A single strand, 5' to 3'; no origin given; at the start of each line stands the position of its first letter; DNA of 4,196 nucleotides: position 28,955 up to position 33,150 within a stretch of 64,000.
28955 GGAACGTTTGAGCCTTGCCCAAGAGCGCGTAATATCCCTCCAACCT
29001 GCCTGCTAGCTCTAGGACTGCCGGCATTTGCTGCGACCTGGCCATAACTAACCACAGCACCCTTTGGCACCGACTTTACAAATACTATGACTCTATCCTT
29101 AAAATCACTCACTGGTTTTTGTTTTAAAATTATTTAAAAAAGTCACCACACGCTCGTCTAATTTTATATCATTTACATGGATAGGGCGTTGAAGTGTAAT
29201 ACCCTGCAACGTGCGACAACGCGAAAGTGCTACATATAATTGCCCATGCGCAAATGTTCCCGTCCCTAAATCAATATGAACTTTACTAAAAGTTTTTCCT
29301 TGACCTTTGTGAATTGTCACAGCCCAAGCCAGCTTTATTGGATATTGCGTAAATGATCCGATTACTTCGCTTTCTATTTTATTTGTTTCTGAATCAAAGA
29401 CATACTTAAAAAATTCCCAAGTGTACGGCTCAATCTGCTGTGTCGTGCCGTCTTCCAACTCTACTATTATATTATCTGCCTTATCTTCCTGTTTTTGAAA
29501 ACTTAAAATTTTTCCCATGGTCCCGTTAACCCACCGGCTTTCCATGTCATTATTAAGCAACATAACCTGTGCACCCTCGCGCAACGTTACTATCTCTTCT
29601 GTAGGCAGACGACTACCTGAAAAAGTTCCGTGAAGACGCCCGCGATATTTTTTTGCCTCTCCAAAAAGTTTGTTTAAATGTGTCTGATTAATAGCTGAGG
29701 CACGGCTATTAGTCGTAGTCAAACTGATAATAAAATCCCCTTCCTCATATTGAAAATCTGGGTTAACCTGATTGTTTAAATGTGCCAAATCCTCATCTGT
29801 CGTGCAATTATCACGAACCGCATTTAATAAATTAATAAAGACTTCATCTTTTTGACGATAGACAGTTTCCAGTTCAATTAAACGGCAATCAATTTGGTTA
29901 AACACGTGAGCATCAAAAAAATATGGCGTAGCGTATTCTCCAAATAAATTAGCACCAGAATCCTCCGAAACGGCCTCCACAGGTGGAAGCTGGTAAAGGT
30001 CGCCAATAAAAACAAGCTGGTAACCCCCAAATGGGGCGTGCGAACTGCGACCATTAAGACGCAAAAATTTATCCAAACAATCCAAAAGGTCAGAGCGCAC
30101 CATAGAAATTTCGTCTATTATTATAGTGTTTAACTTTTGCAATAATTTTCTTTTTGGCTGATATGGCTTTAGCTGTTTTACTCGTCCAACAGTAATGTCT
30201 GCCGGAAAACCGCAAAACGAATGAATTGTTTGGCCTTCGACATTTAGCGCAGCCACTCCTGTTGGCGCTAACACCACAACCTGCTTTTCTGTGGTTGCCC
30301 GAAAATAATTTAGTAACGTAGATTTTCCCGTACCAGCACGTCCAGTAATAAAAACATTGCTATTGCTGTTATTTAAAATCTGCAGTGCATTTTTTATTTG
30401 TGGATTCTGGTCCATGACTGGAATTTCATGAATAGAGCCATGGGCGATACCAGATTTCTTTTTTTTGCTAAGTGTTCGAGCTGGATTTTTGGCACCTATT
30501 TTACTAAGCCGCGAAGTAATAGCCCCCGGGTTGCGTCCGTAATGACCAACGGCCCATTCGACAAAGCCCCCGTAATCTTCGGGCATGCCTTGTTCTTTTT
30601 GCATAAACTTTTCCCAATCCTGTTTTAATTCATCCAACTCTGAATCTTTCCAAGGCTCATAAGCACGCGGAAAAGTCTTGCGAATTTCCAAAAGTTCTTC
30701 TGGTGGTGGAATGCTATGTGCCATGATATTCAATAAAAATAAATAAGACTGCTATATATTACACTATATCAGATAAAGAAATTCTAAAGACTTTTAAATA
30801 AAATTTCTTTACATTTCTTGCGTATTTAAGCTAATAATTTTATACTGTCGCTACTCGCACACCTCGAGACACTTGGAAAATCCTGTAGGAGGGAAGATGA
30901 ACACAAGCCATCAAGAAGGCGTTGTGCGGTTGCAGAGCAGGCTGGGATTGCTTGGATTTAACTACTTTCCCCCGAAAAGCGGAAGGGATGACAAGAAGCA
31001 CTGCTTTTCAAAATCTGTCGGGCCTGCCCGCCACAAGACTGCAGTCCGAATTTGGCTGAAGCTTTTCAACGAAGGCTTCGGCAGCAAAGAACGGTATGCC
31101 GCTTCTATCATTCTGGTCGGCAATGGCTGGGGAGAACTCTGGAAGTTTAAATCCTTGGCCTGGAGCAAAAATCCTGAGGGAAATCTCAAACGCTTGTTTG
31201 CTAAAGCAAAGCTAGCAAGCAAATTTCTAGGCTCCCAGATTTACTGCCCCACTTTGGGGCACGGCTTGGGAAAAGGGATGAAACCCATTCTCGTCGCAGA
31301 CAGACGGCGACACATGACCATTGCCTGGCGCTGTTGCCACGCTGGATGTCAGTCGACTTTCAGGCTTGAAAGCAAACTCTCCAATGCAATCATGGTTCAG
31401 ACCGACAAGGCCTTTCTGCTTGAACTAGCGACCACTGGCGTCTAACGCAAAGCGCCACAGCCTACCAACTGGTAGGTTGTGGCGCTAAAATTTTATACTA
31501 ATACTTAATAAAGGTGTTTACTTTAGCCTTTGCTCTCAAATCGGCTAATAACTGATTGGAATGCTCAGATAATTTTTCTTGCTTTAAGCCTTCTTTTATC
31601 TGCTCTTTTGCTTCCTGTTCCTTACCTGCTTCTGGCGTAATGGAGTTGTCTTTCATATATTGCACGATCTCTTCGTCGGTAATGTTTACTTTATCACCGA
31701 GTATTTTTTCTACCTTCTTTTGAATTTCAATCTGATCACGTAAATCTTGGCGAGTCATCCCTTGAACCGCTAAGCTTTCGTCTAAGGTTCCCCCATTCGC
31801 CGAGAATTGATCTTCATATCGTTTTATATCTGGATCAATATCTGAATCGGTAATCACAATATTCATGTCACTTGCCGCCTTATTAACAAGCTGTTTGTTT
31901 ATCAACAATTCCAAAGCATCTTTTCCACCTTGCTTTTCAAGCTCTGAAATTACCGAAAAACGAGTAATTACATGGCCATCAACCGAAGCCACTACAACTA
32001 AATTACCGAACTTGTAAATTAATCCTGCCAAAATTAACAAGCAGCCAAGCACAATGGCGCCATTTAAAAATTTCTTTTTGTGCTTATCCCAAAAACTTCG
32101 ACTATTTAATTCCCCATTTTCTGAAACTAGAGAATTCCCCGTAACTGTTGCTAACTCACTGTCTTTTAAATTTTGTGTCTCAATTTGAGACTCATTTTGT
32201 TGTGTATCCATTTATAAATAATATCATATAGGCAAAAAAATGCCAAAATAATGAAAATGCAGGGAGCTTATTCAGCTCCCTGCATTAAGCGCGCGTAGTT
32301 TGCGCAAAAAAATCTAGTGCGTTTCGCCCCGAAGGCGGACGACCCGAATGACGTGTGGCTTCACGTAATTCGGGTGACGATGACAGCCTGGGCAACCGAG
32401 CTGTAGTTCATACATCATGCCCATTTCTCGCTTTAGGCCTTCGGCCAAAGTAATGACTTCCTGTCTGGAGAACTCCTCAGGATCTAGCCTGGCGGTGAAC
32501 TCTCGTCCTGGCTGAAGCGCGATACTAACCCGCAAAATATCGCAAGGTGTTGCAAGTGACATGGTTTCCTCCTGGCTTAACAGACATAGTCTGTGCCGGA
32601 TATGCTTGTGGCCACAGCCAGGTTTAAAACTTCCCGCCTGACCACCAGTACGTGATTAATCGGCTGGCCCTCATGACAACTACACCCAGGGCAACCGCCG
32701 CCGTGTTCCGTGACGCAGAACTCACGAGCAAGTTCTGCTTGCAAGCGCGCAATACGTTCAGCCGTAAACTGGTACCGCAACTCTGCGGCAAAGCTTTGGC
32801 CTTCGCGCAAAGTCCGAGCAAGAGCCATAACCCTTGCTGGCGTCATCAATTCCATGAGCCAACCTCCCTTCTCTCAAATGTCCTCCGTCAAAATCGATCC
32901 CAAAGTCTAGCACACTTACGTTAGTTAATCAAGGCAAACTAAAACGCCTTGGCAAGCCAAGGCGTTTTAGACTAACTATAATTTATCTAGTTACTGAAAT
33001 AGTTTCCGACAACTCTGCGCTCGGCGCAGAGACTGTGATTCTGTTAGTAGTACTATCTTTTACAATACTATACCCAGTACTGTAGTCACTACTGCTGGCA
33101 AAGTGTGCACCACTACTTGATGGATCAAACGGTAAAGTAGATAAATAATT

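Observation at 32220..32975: Island C: tandem pair of paralogous small proteins (82 and 92 aa) with a C-terminal CPGC-x-(C/R)H-x6-HV motif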

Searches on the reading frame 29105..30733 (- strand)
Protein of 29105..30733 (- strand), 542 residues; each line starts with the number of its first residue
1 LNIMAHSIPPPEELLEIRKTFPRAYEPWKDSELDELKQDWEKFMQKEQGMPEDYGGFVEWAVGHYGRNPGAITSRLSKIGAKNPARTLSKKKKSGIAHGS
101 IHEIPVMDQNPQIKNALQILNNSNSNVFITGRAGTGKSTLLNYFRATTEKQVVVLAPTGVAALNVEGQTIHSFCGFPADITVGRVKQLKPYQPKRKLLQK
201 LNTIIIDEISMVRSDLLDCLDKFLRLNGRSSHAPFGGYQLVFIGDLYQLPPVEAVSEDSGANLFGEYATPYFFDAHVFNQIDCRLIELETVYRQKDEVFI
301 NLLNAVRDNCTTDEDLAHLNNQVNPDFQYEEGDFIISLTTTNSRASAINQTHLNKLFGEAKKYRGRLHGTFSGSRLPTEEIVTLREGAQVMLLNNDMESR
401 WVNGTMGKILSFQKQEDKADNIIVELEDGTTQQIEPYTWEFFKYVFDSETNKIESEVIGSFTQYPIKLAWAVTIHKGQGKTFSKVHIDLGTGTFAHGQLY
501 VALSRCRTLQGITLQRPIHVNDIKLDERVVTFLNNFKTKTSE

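Call 47: search_protein_families(library=pfam, proteins=[window:29105-30733:-], max_evalue=0.01)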
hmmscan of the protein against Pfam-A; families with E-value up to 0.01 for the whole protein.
window:29105-30733:- (542 aa): 19 families
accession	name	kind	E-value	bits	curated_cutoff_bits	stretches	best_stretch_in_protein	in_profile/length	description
PF05970.20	PIF1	-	2.1e-31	109.7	25.9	1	118-309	16-215/223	PIF1-like helicase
PF13604.12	AAA_30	-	3.3e-16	60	27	1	112-254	6-133/191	AAA domain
PF13245.12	AAA_19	-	3.2e-12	47.2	25.1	1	123-252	10-132/134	AAA domain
PF02689.20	Herpes_Helicase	-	2.2e-07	29.7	27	1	457-514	718-776/808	Helicase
PF13191.12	AAA_16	-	1.8e-05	25.8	32.6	1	112-191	11-85/167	AAA ATPase domain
PF01443.25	Viral_helicase1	-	2.3e-05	24.8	21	0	128-213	2-72/228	Viral superfamily 1 RNA helicase core domain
PF13401.12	AAA_22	-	3.4e-05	24.6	27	1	124-244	5-122/130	AAA domain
PF13479.12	AAA_24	-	3.6e-05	24.1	27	1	124-231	2-96/195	AAA domain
PF13538.12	UvrD_C_2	-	6.3e-05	23.2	27.4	1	468-508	1-47/52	UvrD-like helicase C-terminal domain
PF00270.35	DEAD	-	8.7e-05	22.8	26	1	117-204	8-98/167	DEAD/DEAH box helicase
PF14532.12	Sigma54_activ_2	-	0.00027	21.6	25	1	112-152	9-49/138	Sigma-54 interaction domain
PF05049.19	IIGP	-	0.00039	20.1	24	1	101-161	12-71/375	Interferon-inducible GTPase (IIGP)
PF18335.7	SH3_13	-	0.00062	19.9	41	1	383-418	25-60/65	ATP-dependent RecD-like DNA helicase SH3 domain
PF20720.3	nSTAND3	-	0.0033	17.6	27.2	1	110-143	4-36/155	Novel STAND NTPase 3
PF21530.3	Pif1_2B_dom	-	0.004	17.3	23.9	1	382-412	16-47/47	DNA helicase Pif1, 2B domain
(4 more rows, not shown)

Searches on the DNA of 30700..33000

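Call 48: search_rna_families(source=window, start=30700, end=33000, threshold=evalue, max_evalue=1)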
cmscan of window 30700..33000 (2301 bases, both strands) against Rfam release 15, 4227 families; matches with E-value up to 1: 4.
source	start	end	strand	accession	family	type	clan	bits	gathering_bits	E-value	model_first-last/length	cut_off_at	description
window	32212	32324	+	RF00243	traJ_5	Cis-reg;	CL00016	30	50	0.032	1-109/109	no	traJ 5' UTR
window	31450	31559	-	RF01416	NrrF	Gene; antisense;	-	21.6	60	0.22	1-160/160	no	NrrF RNA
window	30880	30973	-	RF00362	Pospi_RY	Cis-reg;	-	21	40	0.96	1-79/79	no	Pospiviroid RY motif stem loop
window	32208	32280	-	RF01828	SprD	Gene; sRNA;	-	20.2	100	0.28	1-142/142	no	Small pathogenicity island RNA D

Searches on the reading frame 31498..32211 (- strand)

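Call 47: search_protein_families(library=pfam, proteins=[window:31498-32211:-], max_evalue=0.01)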
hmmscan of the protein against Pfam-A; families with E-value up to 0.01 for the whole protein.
window:31498-32211:- (237 aa): 2 families
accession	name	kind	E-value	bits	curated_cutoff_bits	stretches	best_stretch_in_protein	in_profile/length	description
PF13624.11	SurA_N_3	-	5e-06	26.9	27.2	1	93-170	81-161/162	SurA-like N-terminal domain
PF09312.16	SurA_N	-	0.0027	18.3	30.8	1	98-161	45-108/118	SurA N-terminal domain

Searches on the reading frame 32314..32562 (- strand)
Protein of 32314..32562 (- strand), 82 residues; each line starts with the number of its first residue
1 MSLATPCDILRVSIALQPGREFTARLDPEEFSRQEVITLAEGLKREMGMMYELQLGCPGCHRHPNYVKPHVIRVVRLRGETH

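Call 5: search_protein_families(library=pfam, proteins=[window:32317-32562:-], max_evalue=10)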
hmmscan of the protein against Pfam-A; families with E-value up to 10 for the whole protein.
window:32317-32562:- (82 aa): 0 families

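Call 9: search_protein_families(library=ncbifam, proteins=[window:32317-32562:-], max_evalue=10)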
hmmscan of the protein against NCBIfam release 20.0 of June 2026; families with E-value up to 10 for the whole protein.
window:32317-32562:- (82 aa): 1 family
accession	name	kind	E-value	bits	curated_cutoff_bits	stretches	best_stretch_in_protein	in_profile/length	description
NF000997.0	PRK00106.1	equivalog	0.089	11.3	937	1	3-47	466-510/535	ribonuclease Y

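Call 10: search_protein_families(library=phrogs, proteins=[window:32317-32562:-], max_evalue=10)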
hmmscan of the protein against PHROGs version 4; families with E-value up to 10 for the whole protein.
window:32317-32562:- (82 aa): 0 families

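Call 13: find_homologous_proteins(query=window:32317-32562:-, max_evalue=0.01)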
Query window:32317-32562:- (82 aa): 1 proteins with E <= 0.01 among 3 candidates.
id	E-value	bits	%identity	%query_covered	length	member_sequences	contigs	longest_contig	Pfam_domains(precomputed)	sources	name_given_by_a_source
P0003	9.5e-44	164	90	100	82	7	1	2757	-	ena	-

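Call 17: find_encoding_contigs(protein=P0003, flank=10000, max_places=6)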
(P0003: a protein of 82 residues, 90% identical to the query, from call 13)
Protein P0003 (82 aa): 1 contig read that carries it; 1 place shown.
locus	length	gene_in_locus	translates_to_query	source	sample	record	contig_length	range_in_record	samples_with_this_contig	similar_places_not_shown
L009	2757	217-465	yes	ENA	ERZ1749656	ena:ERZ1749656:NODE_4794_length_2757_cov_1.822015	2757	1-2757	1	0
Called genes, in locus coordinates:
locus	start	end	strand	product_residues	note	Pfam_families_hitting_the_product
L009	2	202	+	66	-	?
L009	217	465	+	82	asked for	-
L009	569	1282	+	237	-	PF13624:SurA_N_3 (faint)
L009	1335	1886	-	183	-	-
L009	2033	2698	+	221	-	PF01797:Y1_Tnp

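Call 38: find_related_loci(query=window:32317-32562:-, collection=genome_contigs, flank=10000)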
Query window:32317-32562:- (82 aa) in genome_contigs; peptide patterns used: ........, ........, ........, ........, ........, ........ (x = any residue, [..] = any of these).
135 stretches matched a pattern; 1 encode a relative of the query (tblastn E <= 1e-3); 1 distinct loci.
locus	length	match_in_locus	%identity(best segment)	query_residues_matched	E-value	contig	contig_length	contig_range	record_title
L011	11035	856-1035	37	3-61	3e-6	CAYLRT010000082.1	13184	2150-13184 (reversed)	MAG TPA_asm: uncultured Anaerolineales bacterium isolate binchicken_co19_453 genome assembly, contig: NODE_7886_length_1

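Call 43: search_protein_families(library=pfam, proteins=[L011:400-1380:+], max_evalue=0.1)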
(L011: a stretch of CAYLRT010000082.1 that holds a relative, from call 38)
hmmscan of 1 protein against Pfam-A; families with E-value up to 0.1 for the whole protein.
L011:400-1380:+ (326 aa): 0 families

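Call 61: predict_structure(alignment_id=A3)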
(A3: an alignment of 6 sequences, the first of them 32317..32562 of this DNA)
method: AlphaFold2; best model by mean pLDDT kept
length: 82 residues; sequences in the alignment: 6
mean_pLDDT: 88.5   pTM: 0.74
mean pLDDT of the five models: 88.5, 87.7, 87.7, 83.5, 81.8
residues with pLDDT >= 90: 58; 70-90: 18; 50-70: 4; < 50: 2
segments of 3 or more residues with pLDDT < 50: none
pLDDT, mean of each block of 10 residues (from residue 1): 88 93 94 94 93 88 82 86 41
secondary structure, 60 per line:
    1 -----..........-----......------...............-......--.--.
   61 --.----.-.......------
elements in order: H6-15 E21-26 H33-47 E49-54 E70-76

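Call 64: fold_search(model_id=the predicted structure, library=pdb)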
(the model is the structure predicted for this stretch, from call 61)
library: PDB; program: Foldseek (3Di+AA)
matches with E <= 10: 580; with E <= 0.001: 0
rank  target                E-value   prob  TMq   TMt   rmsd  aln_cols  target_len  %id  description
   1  5eqj_A                1.1e-02  0.99  0.53  0.16   7.9        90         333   11  Crystal structure of the two-subunit tRNA m1A58 methyltransferase from Saccharomyces cerevisiae (released 2016-09-14)
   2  5erg_A                1.9e-02  0.98  0.53  0.15   7.9        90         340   11  Crystal structure of the two-subunit tRNA m1A58 methyltransferase TRM6-TRM61 in complex with SAM (released 2016-09-14)
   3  5c1i_B                5.9e-02  0.87  0.50  0.20   7.4        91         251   14  m1A58 tRNA methyltransferase mutant - D170A (released 2015-06-24)
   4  6zm6_U                7.1e-02  0.33  0.30  0.19   8.1        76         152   22  Human mitochondrial ribosome in complex with mRNA, A/A tRNA and P/P tRNA (released 2021-01-13)
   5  4v19_X                8.1e-02  0.21  0.25  0.18   8.4        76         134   24  Structure of the large subunit of the mammalian mitoribosome, part 1 of 2 (released 2014-10-08)
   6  9hcg_U                8.1e-02  0.18  0.25  0.20   7.8        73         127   18  Mouse mitoribosome large subunit assembly intermediate bound to NSUN4, METRF4, MRM2, GTPBP7 and MALSU1-L0R8F8-mt-ACP c (released 2025-06-18)
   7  6zm5_U                8.7e-02  0.30  0.30  0.21   8.1        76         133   22  Human mitochondrial ribosome in complex with OXA1L, mRNA, A/A tRNA, P/P tRNA and nascent polypeptide (released 2021-01-13)
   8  7qh7_U                1.1e-01  0.18  0.27  0.21   7.6        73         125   19  Cryo-EM structure of the human mtLSU assembly intermediate upon MRM2 depletion - class 4 (released 2022-05-18)
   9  9hcd_U                1.6e-01  0.16  0.27  0.21   7.5        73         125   18  Mouse mitoribosome large subunit assembly intermediate (with uL16m) bound to MRM3-dimer, DDX28 and the MALSU-L0R8F8-mt (released 2025-06-11)
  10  5c0o_E                1.7e-01  0.66  0.47  0.19   6.4        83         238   16  m1A58 tRNA methyltransferase mutant - Y78A (released 2015-07-08)
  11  3a25                  1.8e-01  0.57  0.43  0.19   5.7        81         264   17  Crystal structure of P. horikoshii TYW2 in complex with AdoMet (released 2009-09-15)
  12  8oin_BB               1.8e-01  0.15  0.25  0.17   8.5        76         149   24  55S mammalian mitochondrial ribosome with mtRF1 and P-site tRNA (released 2023-06-14)
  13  3vse_A                1.9e-01  0.69  0.41  0.12   4.3        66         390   15  Crystal structure of methyltransferase (released 2013-04-10)
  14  5c0o_H                1.9e-01  0.60  0.46  0.21   8.0        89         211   16  m1A58 tRNA methyltransferase mutant - Y78A (released 2015-07-08)
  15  3vse_B                2.2e-01  0.84  0.54  0.15   3.9        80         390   12  Crystal structure of methyltransferase (released 2013-04-10)
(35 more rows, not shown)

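Call 65: find_encoding_contigs(protein=window:32314-32562:-, flank=3000, max_places=10)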
Protein window:32314-32562:- (82 aa): 1 contig read that carries it; 1 place shown.
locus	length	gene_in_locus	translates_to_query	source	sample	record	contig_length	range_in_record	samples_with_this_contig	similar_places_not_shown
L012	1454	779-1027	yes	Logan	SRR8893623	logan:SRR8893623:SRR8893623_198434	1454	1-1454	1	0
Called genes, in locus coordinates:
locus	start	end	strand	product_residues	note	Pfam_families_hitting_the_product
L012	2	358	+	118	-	?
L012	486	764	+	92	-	-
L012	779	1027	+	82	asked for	-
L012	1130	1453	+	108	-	?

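Call 70: search_protein_families(library=padloc, proteins=[window:32317-32562:-], max_evalue=0.1)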
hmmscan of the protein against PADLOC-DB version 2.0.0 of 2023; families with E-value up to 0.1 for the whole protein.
window:32317-32562:- (82 aa): 0 families

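Call 77: search_dna_similar(query=window:32317-32562:-, collection=phages, mode=protein, max_evalue=1, max_rows=10)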
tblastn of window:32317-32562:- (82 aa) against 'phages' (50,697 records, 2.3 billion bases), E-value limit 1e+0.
No match.

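Call 78: search_dna_similar(query=window:32317-32562:-, collection=plasmids, mode=protein, max_evalue=1, max_rows=10)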
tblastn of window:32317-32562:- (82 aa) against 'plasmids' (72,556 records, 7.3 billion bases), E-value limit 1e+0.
No match.

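Call 83: list_cluster_members(proteins=[P0001, P0002, P0003, P0004, window:32314-32562:-, window:32577-32855:-])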
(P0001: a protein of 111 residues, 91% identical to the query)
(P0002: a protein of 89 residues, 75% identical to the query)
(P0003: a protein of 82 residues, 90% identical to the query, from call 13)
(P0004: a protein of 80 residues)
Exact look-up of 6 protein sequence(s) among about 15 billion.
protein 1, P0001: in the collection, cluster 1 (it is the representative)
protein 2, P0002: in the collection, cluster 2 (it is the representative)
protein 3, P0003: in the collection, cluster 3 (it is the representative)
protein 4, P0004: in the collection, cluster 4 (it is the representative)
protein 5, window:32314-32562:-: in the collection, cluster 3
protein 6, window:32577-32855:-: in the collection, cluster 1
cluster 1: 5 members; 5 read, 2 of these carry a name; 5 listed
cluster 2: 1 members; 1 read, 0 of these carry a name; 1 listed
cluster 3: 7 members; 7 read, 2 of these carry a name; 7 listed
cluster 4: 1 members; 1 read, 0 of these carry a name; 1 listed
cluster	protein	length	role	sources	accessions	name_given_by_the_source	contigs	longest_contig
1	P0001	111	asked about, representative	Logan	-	-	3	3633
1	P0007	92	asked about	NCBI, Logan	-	-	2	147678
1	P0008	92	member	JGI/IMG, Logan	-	hypothetical protein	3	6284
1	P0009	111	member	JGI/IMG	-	hypothetical protein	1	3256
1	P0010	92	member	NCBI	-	-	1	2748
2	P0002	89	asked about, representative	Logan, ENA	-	-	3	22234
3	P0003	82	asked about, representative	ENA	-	-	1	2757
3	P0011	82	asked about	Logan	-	-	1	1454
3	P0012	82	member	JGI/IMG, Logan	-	hypothetical protein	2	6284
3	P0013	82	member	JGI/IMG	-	hypothetical protein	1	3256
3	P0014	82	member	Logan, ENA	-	-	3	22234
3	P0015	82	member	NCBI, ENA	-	-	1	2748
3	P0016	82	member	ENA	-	-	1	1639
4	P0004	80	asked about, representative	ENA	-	-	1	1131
